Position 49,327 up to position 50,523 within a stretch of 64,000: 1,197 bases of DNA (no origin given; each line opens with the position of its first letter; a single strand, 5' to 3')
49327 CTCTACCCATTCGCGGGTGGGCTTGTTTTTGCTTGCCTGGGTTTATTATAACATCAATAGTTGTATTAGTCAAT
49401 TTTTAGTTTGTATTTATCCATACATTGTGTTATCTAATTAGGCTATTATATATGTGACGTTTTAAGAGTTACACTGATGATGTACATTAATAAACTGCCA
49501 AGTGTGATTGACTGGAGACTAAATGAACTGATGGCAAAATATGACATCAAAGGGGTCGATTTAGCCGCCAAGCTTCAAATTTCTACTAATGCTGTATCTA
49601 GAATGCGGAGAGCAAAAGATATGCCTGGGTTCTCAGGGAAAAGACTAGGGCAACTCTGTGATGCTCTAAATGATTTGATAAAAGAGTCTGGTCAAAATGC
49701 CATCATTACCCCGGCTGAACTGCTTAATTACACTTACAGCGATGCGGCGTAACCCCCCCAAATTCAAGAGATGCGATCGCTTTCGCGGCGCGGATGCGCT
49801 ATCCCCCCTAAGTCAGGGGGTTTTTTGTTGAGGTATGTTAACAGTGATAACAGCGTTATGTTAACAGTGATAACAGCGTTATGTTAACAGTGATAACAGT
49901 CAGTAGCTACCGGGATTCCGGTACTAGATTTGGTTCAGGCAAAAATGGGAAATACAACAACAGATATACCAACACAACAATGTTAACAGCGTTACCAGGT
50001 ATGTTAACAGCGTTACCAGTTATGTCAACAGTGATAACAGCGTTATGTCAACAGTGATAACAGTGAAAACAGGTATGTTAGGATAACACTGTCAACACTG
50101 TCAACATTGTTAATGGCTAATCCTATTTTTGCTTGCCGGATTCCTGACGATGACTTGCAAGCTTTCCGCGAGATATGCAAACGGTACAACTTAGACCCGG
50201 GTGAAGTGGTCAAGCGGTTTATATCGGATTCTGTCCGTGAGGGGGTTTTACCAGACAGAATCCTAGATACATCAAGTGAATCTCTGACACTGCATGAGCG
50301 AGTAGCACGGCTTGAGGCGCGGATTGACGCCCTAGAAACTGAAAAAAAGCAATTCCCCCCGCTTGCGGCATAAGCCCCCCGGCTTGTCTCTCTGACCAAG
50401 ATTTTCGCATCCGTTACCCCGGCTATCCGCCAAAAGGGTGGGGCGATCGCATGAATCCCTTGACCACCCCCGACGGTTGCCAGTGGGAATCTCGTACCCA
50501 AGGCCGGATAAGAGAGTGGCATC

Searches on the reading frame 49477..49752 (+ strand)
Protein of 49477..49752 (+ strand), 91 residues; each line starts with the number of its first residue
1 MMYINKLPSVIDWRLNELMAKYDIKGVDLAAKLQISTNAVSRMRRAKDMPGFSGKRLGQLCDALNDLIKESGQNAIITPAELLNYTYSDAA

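Call 9: search_protein_families(library=pfam, max_evalue=0.01, proteins=[window:49477-49752:+])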
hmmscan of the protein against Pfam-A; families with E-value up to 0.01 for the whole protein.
window:49477-49752:+ (91 aa): 1 family
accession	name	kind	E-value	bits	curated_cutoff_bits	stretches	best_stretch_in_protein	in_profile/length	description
PF13443.12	HTH_26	-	1.5e-07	32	22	1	14-65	1-51/63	Cro/C1-type HTH DNA-binding domain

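Call 24: search_protein_families(library=ncbifam, max_evalue=0.01, proteins=[window:49477-49752:+])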
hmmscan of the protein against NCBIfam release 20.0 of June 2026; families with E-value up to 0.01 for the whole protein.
window:49477-49752:+ (91 aa): 0 families

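Call 25: search_protein_families(library=phrogs, max_evalue=0.01, proteins=[window:49477-49752:+])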
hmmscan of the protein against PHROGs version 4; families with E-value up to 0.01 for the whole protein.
window:49477-49752:+ (91 aa): 3 families
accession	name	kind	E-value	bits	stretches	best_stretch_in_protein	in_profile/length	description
phrog_8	-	transcription regulation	0.0046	17.4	1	14-65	80-129/346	transcriptional regulator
phrog_3642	-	DNA, RNA and nucleotide metabolism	0.007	17.3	1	27-65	25-61/79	HTH DNA binding protein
phrog_2328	-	transcription regulation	0.0081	16.9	1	9-47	14-52/128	transcriptional repressor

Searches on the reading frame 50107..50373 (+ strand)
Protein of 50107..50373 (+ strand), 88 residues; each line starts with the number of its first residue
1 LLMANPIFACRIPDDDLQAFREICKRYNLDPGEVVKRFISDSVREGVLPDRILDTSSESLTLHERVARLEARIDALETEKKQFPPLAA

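Call 9: search_protein_families(library=pfam, max_evalue=0.01, proteins=[window:50107-50373:+])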
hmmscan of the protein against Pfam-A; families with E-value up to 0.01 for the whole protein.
window:50107-50373:+ (88 aa): 0 families

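Call 24: search_protein_families(library=ncbifam, max_evalue=0.01, proteins=[window:50113-50373:+])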
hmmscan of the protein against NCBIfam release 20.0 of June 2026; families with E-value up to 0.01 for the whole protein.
window:50113-50373:+ (86 aa): 2 families
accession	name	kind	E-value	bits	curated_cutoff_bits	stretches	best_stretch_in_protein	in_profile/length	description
TIGR02384.1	RelB_DinJ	subfamily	1.5e-05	25.1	45.65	1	1-67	1-68/85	type II toxin-antitoxin system RelB/DinJ family antitoxin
NF047469.2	UVExpRegProtLA1448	equivalog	0.0025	17.9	100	1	12-36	45-69/77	LA_1448 family UV-C exposure upregulated protein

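Call 25: search_protein_families(library=phrogs, max_evalue=0.01, proteins=[window:50113-50373:+])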
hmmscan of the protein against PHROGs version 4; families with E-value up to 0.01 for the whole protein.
window:50113-50373:+ (86 aa): 0 families

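Call 56: find_encoding_contigs(protein=window:50113-50373:+, flank=10000, max_places=10)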
Protein window:50113-50373:+ (86 aa): 14 contigs read that carry it; 7 places shown.
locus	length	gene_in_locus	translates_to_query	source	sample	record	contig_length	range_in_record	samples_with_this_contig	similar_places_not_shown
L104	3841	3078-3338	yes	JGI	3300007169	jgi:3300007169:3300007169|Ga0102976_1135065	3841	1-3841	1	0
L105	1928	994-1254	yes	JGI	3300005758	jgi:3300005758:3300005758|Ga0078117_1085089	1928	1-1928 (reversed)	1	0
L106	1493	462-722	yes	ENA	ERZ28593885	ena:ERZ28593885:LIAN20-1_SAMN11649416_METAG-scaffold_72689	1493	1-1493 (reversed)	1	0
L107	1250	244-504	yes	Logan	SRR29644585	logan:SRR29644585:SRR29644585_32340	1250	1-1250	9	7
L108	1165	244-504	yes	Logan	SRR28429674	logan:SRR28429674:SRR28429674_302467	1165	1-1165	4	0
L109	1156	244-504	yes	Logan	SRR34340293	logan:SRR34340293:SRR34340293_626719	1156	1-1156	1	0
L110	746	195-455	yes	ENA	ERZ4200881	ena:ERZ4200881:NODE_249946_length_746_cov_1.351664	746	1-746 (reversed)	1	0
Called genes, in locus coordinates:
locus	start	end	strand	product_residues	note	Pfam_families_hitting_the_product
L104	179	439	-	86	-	-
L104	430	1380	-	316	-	PF17989:ALP_N (faint)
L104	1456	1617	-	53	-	-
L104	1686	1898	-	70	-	-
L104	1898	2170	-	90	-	-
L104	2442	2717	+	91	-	PF13443:HTH_26 (weak)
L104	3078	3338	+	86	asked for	-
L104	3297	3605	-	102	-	-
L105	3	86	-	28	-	?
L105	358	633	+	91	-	PF13443:HTH_26 (weak)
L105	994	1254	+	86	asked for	-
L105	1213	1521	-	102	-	-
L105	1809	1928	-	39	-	?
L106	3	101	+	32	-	?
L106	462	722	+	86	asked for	-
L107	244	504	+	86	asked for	-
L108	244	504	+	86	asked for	-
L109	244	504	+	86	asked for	-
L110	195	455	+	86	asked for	-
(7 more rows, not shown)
